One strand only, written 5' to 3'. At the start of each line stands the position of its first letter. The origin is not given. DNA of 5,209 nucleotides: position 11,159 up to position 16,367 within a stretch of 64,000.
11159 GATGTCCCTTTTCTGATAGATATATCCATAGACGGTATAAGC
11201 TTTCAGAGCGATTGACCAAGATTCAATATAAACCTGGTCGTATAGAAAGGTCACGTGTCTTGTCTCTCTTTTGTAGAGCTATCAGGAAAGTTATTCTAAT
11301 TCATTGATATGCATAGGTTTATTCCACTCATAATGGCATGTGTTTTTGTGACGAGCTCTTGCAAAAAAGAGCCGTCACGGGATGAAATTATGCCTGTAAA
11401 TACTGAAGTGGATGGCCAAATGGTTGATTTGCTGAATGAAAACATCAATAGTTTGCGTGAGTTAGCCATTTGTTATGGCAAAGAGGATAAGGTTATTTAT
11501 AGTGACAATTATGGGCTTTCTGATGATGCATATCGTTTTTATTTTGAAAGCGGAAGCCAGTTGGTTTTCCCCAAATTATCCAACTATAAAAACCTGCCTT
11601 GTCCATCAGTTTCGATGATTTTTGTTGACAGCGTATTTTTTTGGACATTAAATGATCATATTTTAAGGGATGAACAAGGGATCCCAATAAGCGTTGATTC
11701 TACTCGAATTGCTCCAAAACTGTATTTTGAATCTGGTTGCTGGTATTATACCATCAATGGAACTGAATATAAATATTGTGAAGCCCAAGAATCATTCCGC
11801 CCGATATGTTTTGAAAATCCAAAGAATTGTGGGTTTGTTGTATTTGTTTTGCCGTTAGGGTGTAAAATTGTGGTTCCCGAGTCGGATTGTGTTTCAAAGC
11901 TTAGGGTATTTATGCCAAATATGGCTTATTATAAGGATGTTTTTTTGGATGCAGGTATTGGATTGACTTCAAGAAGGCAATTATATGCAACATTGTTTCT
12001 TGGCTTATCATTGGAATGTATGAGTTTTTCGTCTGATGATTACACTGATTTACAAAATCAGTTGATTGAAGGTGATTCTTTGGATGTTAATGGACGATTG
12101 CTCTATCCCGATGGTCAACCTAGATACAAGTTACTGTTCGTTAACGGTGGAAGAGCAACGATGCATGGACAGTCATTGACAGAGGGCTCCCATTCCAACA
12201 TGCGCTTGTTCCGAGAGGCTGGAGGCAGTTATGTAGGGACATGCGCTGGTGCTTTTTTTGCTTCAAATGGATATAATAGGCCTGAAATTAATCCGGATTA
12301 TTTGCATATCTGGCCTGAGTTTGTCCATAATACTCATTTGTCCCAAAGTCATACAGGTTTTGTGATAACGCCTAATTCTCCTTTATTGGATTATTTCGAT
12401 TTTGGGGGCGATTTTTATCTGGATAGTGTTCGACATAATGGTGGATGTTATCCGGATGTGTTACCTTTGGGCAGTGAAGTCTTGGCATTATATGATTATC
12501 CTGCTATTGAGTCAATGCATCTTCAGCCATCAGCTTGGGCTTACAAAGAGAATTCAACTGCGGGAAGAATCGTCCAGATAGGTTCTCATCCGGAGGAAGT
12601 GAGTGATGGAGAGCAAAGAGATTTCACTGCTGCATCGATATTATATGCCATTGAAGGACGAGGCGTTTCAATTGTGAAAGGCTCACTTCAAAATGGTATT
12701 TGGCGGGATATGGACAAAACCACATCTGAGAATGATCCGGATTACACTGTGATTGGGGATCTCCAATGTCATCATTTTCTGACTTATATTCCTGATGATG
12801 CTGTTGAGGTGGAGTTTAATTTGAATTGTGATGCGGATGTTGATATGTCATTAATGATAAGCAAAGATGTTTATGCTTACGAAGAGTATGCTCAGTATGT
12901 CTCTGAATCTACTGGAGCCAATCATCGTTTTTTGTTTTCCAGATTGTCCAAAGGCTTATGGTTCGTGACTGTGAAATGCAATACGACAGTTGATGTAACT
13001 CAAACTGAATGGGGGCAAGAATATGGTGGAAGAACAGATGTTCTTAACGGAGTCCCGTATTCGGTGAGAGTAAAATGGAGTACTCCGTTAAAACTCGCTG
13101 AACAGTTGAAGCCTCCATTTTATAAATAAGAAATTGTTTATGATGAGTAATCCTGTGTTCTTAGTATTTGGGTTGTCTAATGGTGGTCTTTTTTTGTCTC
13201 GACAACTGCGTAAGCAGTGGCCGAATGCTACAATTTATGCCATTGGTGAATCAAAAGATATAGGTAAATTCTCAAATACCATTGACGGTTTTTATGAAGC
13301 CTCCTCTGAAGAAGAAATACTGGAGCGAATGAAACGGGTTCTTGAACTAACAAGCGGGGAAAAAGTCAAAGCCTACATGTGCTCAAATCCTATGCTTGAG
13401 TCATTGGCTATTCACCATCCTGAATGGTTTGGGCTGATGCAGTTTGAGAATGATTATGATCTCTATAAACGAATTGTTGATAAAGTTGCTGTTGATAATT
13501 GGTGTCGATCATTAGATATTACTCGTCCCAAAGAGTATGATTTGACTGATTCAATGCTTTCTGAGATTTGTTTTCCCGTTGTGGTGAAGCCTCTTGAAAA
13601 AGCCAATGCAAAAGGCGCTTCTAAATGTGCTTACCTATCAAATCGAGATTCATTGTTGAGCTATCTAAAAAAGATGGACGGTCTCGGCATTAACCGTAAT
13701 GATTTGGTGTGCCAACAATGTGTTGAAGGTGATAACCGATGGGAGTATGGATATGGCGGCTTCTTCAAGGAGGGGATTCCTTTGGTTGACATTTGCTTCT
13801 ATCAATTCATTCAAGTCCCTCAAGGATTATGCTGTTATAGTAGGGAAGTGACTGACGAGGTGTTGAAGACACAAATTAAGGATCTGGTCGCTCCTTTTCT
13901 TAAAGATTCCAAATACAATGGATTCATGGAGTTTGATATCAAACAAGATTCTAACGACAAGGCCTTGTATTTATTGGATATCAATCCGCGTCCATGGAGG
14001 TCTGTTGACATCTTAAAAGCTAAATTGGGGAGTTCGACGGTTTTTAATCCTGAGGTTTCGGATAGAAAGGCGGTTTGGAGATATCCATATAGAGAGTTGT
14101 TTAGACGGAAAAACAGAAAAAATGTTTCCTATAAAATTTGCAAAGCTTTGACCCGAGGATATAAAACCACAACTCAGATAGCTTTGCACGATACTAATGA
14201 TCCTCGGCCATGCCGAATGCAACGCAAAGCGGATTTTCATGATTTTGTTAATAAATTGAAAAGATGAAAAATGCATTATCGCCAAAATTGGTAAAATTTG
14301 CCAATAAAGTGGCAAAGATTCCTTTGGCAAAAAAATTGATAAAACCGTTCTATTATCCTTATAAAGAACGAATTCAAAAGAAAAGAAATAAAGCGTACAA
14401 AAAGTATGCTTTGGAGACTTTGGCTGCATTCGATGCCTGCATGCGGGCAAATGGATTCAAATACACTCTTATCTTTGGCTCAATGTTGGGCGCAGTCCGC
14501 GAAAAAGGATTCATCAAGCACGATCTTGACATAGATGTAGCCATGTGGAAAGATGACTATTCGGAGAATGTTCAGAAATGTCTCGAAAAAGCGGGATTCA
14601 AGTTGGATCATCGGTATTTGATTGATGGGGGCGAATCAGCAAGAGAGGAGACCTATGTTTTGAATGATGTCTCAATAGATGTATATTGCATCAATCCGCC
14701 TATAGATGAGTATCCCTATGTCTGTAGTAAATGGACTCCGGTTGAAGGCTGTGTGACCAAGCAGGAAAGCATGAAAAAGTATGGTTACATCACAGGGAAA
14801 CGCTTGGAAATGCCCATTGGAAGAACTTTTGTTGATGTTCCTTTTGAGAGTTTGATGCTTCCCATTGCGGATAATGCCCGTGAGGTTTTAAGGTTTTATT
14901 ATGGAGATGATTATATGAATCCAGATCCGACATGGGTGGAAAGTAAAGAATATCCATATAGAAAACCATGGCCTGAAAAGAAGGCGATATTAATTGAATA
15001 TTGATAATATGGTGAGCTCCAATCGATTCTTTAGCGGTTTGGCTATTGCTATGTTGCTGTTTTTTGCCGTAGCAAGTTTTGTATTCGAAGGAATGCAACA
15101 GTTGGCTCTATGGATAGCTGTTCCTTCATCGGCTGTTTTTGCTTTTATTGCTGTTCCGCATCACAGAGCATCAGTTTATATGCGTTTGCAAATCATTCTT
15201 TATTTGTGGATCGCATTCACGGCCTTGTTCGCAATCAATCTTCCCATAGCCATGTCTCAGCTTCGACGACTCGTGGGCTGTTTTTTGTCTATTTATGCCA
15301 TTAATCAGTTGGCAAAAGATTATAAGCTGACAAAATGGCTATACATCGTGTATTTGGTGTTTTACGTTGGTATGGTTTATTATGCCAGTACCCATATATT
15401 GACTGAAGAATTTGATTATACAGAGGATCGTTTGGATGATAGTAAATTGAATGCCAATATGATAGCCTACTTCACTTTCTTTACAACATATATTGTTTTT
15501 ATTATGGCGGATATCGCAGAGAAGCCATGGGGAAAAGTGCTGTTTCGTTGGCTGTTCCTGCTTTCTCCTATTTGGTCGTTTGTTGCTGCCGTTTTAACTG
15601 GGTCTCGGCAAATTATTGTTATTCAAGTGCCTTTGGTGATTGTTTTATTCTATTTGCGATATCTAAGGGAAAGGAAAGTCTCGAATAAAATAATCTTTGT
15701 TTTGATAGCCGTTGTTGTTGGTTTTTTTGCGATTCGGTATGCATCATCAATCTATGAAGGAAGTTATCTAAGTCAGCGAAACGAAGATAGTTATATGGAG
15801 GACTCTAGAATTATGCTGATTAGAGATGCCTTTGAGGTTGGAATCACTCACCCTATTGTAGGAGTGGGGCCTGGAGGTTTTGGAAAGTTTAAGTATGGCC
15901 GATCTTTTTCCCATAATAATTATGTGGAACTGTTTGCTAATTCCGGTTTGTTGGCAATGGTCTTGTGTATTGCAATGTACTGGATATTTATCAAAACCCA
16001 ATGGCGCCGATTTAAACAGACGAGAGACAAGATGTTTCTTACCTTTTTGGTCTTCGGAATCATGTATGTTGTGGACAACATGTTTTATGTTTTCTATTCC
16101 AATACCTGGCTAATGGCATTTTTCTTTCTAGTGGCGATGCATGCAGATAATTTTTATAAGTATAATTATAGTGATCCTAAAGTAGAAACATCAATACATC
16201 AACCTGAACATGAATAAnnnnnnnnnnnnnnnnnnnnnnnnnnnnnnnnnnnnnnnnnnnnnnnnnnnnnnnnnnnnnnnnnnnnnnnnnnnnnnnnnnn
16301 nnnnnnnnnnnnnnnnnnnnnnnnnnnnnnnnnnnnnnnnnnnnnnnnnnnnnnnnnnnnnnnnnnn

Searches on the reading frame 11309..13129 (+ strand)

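Call 6: search_protein_families(library=pfam, proteins=[window:11309-13129:+], max_evalue=0.001)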
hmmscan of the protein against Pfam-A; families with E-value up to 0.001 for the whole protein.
window:11309-13129:+ (606 aa): 1 family
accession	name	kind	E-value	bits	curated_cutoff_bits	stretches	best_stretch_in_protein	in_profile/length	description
PF09825.15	BPL_N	-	7.3e-08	32.1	24.2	1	274-320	51-97/283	Biotin-protein ligase, N terminal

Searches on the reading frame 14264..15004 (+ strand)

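Call 6: search_protein_families(library=pfam, proteins=[window:14264-15004:+], max_evalue=0.001)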
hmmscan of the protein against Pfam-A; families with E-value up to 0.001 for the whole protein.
window:14264-15004:+ (246 aa): 1 family
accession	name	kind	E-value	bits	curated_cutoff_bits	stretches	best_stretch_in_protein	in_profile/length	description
PF04991.19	LicD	-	3.4e-10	40.8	22.6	1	61-143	2-99/227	LicD family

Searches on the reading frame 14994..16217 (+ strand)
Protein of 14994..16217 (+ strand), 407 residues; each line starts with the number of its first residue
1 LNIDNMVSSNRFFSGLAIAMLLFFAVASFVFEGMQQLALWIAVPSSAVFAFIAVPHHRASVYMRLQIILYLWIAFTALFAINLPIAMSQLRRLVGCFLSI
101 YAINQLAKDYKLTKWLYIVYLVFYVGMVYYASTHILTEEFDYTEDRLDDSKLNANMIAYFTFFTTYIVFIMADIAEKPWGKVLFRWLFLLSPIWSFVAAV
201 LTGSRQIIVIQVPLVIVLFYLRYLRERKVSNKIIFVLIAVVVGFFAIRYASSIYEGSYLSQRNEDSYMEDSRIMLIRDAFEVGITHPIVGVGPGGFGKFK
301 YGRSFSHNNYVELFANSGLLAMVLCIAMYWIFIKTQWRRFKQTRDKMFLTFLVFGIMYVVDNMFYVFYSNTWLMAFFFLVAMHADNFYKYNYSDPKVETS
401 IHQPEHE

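Call 6: search_protein_families(library=pfam, proteins=[window:14994-16217:+], max_evalue=0.001)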
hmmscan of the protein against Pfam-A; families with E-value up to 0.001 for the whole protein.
window:14994-16217:+ (407 aa): 1 family
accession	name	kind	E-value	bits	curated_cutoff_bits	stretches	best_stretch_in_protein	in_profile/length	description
PF04932.20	Wzy_C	-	2.3e-12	47.4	31.7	1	193-324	4-147/149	O-Antigen ligase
